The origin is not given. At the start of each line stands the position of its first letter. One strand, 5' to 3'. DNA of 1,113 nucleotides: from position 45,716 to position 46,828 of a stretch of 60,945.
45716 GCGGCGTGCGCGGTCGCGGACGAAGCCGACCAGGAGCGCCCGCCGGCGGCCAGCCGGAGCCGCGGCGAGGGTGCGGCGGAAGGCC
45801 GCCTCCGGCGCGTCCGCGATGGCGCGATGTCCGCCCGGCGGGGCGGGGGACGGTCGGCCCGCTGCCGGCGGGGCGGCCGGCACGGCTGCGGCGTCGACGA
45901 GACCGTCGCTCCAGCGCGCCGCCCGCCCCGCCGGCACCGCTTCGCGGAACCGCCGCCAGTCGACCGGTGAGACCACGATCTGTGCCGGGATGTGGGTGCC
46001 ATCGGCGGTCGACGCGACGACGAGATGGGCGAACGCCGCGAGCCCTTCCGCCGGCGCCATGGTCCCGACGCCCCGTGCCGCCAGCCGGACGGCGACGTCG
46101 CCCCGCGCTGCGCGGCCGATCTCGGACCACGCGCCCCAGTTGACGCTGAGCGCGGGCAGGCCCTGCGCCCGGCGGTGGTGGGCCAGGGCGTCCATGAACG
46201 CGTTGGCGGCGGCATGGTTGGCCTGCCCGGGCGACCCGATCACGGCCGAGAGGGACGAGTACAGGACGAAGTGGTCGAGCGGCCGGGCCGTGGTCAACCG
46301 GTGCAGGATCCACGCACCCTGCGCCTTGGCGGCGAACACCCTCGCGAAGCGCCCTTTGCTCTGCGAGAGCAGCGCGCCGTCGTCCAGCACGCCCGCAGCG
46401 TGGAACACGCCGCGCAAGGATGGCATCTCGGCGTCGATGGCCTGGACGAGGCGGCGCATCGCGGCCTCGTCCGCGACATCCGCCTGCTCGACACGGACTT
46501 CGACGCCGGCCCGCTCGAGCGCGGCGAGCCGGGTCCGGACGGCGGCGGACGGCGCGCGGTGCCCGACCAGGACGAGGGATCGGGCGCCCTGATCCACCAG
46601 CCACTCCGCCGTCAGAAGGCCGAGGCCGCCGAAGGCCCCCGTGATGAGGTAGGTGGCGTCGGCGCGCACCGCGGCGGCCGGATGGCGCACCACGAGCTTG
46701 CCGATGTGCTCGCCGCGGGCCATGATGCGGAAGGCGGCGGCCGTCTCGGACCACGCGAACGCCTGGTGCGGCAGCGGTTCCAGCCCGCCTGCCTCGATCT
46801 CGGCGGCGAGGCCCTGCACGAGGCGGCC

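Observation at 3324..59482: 56-kb single-strand hybrid cis-AT PKS/NRPS cluster with an unusual combination of features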

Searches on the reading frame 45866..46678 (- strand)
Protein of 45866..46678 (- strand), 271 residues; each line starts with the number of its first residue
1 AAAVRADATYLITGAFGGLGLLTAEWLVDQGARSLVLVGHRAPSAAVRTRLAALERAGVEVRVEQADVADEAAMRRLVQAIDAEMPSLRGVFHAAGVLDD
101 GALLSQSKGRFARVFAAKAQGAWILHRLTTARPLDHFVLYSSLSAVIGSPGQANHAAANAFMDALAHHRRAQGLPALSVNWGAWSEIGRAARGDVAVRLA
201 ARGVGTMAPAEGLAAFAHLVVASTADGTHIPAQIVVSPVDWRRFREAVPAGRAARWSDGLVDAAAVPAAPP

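Call 93: search_protein_representatives(protein=window:45866-46678:-)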
Query: 271 residues. Proteins with E-value up to 0.001 (for the whole library): 48584; up to 1e-10: 37405; up to 1e-30: 14519. The best 150 are listed.
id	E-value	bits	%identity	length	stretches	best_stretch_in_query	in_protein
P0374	6.4e-168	573.0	36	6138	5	9-253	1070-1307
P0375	1.9e-166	568.2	49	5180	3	6-264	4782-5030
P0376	2.1e-158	541.8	44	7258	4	6-223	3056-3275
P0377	1.1e-156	536.2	47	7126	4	7-216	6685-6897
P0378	1.5e-154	529.2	46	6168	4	2-221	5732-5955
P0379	5.6e-154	527.3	41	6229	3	3-264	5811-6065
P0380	2.2e-152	522.1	51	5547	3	4-221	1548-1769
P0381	7.0e-151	517.2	43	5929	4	5-265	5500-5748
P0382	2.9e-150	515.1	45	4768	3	6-249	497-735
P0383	3.2e-146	501.9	45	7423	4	6-217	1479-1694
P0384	3.9e-146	501.6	45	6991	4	5-260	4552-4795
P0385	6.1e-146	501.0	46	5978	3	8-194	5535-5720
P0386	3.0e-145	498.7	47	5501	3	4-255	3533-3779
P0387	5.6e-145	497.8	42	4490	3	4-244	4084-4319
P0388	5.4e-144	494.6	44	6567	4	7-217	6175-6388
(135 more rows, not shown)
